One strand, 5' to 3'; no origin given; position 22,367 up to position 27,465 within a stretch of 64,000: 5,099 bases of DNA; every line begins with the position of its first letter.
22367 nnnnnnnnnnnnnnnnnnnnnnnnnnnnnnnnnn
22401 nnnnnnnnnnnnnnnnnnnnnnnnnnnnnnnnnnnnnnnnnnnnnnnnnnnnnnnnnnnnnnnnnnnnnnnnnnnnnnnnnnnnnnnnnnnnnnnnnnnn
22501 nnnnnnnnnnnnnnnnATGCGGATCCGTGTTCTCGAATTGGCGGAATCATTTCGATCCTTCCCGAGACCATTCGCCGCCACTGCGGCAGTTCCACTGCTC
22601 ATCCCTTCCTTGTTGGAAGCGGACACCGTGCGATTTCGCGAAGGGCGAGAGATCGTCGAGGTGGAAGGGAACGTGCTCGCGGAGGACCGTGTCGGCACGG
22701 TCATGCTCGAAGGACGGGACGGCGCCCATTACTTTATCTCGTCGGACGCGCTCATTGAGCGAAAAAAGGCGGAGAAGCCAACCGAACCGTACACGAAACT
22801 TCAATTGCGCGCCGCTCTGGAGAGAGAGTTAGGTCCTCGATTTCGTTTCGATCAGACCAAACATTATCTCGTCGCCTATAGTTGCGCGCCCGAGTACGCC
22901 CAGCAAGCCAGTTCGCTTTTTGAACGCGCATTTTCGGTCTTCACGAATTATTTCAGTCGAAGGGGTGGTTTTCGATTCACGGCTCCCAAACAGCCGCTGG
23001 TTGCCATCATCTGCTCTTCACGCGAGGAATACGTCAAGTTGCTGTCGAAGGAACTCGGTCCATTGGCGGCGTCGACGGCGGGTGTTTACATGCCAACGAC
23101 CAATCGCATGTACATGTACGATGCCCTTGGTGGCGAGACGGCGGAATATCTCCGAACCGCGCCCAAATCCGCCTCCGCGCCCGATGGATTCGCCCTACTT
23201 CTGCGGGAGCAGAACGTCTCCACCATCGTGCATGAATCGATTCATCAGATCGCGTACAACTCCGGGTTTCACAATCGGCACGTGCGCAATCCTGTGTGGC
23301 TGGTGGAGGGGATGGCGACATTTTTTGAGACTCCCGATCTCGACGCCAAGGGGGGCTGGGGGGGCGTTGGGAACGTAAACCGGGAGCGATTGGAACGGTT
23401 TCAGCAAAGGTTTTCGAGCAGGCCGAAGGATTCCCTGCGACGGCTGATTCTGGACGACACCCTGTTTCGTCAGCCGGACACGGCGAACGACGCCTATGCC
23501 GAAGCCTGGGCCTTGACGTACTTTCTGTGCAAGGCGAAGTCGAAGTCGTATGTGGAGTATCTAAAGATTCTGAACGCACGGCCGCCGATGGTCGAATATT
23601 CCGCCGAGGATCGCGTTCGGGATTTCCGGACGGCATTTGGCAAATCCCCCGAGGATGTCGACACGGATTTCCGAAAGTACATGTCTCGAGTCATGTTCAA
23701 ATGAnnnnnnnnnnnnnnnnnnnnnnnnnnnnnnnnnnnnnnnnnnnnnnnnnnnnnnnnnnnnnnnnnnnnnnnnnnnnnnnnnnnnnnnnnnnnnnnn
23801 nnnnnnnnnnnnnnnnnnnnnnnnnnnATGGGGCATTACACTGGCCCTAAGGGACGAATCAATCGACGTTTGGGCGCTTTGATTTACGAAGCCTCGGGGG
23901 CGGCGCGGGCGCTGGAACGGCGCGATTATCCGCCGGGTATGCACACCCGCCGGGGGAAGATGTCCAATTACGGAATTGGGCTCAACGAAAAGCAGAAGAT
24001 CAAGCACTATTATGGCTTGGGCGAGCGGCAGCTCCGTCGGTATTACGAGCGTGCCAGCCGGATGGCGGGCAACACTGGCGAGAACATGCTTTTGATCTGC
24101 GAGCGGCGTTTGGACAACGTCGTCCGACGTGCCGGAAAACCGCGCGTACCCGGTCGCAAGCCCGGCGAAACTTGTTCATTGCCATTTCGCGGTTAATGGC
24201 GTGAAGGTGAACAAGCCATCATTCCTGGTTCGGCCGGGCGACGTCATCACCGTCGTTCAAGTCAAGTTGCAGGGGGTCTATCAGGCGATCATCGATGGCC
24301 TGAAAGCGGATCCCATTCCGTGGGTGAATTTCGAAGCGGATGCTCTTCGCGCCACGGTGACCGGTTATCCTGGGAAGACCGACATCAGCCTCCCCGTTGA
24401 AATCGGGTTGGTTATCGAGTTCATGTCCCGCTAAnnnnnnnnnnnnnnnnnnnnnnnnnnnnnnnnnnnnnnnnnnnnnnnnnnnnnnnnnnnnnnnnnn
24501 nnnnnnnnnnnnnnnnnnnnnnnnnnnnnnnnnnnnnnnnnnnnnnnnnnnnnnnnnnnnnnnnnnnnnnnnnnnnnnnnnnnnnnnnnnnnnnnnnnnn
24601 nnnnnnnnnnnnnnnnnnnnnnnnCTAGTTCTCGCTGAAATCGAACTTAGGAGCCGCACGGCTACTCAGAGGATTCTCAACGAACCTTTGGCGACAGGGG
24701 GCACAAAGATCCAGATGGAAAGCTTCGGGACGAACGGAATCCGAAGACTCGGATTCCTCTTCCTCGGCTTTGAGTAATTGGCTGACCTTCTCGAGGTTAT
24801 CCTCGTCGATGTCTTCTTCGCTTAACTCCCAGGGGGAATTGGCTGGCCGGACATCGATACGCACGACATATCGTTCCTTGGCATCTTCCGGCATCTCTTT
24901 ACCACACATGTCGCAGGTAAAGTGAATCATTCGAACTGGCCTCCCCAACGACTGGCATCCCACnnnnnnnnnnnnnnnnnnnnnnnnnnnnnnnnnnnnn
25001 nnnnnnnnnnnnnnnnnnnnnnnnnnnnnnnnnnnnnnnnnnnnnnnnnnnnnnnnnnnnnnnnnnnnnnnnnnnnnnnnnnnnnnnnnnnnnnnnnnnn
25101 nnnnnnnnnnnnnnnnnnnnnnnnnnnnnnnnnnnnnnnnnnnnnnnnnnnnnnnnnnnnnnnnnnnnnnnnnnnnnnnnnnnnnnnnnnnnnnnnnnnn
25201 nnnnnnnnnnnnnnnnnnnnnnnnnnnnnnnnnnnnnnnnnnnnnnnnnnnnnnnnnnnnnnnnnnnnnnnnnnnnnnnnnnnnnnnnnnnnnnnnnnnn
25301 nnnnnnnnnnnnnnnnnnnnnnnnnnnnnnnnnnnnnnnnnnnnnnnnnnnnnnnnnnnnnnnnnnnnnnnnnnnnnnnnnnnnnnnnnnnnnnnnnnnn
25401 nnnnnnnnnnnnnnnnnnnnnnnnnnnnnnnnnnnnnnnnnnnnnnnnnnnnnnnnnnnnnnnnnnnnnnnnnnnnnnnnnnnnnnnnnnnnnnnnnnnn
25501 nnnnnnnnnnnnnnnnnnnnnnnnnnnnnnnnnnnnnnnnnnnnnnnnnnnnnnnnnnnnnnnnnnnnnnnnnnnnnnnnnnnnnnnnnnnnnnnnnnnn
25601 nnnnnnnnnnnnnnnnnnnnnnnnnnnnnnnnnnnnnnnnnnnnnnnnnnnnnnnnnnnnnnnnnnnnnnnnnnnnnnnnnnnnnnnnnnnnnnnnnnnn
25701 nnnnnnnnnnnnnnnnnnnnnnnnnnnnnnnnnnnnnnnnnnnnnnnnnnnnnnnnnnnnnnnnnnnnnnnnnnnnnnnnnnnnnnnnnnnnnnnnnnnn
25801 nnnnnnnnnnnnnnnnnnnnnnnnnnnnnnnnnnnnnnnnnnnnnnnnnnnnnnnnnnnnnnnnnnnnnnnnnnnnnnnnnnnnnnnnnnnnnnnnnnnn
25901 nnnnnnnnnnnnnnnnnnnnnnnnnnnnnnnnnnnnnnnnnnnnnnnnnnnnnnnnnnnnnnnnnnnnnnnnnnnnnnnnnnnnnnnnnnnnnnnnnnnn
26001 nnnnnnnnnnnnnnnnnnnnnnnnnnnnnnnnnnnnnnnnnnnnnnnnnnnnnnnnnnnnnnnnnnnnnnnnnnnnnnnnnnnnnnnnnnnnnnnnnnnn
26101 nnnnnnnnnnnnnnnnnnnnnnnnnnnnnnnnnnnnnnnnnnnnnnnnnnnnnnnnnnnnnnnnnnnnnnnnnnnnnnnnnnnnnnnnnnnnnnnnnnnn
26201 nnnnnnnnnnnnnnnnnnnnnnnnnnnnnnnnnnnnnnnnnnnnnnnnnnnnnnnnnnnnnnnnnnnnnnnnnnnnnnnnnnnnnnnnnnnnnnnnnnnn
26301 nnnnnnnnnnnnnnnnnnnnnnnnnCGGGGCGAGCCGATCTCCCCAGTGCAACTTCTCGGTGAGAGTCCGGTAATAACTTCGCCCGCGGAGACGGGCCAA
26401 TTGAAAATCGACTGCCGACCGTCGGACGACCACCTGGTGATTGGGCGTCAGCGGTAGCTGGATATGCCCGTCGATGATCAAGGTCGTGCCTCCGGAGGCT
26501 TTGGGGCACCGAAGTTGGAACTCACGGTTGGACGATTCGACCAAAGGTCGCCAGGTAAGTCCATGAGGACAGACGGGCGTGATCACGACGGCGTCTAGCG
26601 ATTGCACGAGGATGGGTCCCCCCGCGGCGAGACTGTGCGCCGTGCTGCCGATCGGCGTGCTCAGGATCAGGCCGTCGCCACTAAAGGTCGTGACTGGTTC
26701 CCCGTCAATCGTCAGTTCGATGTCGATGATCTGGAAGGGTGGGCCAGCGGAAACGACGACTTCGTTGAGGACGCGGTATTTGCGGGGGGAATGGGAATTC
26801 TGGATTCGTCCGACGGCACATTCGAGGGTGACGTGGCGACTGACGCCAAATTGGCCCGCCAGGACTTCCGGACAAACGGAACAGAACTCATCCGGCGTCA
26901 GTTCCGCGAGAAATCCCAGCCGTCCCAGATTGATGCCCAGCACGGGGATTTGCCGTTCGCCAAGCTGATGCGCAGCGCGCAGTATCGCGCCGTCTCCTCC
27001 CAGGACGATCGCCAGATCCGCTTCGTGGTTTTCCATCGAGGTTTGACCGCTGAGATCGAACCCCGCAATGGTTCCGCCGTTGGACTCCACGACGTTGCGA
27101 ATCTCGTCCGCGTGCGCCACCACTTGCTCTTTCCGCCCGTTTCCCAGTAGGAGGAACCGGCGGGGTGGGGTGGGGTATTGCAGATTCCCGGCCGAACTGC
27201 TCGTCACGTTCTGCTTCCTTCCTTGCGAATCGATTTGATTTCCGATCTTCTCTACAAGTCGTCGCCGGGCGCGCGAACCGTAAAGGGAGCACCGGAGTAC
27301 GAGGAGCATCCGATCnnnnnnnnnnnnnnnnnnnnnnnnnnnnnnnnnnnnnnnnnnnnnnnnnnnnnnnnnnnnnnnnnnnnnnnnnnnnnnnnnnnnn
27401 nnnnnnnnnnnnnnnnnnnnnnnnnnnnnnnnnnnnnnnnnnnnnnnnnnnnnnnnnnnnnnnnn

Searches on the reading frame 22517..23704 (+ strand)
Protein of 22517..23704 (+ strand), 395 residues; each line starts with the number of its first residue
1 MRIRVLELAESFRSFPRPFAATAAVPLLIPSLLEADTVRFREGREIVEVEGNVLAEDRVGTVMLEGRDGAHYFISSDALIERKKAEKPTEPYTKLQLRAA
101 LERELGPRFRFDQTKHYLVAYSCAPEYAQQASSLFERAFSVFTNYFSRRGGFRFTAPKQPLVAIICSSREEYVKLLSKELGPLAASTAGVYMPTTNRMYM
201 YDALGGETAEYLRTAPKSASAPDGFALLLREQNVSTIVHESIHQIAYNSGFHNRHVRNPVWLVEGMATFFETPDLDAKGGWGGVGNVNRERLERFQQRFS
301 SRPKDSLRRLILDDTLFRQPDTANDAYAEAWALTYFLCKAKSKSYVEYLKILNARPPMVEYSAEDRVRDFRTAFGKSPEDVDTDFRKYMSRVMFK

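Call 32: search_protein_families(library=pfam, proteins=[window:22517-23704:+], max_evalue=0.01)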
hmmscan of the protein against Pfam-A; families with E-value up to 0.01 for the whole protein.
window:22517-23704:+ (395 aa): 1 family
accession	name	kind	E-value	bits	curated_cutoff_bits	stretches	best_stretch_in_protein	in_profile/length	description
PF07607.17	DUF1570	-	5.4e-37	127.4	22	1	233-358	1-128/129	Protein of unknown function (DUF1570)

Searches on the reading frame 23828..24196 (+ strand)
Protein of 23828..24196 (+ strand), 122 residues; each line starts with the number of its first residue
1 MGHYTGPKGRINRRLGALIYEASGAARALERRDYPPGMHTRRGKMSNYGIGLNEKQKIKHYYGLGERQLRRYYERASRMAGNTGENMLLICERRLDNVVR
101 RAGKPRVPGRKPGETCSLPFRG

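Call 32: search_protein_families(library=pfam, proteins=[window:23828-24196:+], max_evalue=0.01)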
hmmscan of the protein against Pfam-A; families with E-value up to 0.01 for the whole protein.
window:23828-24196:+ (122 aa): 1 family
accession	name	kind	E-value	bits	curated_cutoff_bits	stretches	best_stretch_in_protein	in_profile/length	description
PF00163.24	Ribosomal_S4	-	1.1e-27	97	23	1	4-92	2-95/95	Ribosomal protein S4/S9 N-terminal domain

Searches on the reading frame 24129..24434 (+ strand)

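Call 32: search_protein_families(library=pfam, proteins=[window:24129-24434:+], max_evalue=0.01)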
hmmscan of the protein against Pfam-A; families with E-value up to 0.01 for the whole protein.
window:24129-24434:+ (101 aa): 1 family
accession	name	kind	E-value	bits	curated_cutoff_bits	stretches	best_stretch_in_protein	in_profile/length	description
PF01479.30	S4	-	3.7e-05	23.8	22.8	1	19-40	27-48/48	S4 domain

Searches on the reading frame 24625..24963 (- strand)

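Call 32: search_protein_families(library=pfam, proteins=[window:24625-24963:-], max_evalue=0.01)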
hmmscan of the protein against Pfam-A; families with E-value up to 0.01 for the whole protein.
window:24625-24963:- (112 aa): 1 family
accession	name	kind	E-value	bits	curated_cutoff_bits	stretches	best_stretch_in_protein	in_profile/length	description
PF18439.7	zf_UBZ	-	0.0079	16.3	25.6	0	14-29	2-17/32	Ubiquitin-Binding Zinc Finger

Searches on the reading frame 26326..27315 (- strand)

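Call 14: search_protein_families(library=pfam, proteins=[window:26326-27315:-], max_evalue=0.01)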
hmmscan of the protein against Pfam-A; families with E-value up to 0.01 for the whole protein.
window:26326-27315:- (330 aa): 2 families
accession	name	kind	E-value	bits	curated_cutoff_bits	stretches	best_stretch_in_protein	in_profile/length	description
PF20143.4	NAD_kinase_C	-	7.1e-30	103.8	23.7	1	183-308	1-125/126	ATP-NAD kinase C-terminal domain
PF01513.26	NAD_kinase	-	8.7e-19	68.6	25.5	1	89-155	63-129/130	ATP-NAD kinase N-terminal domain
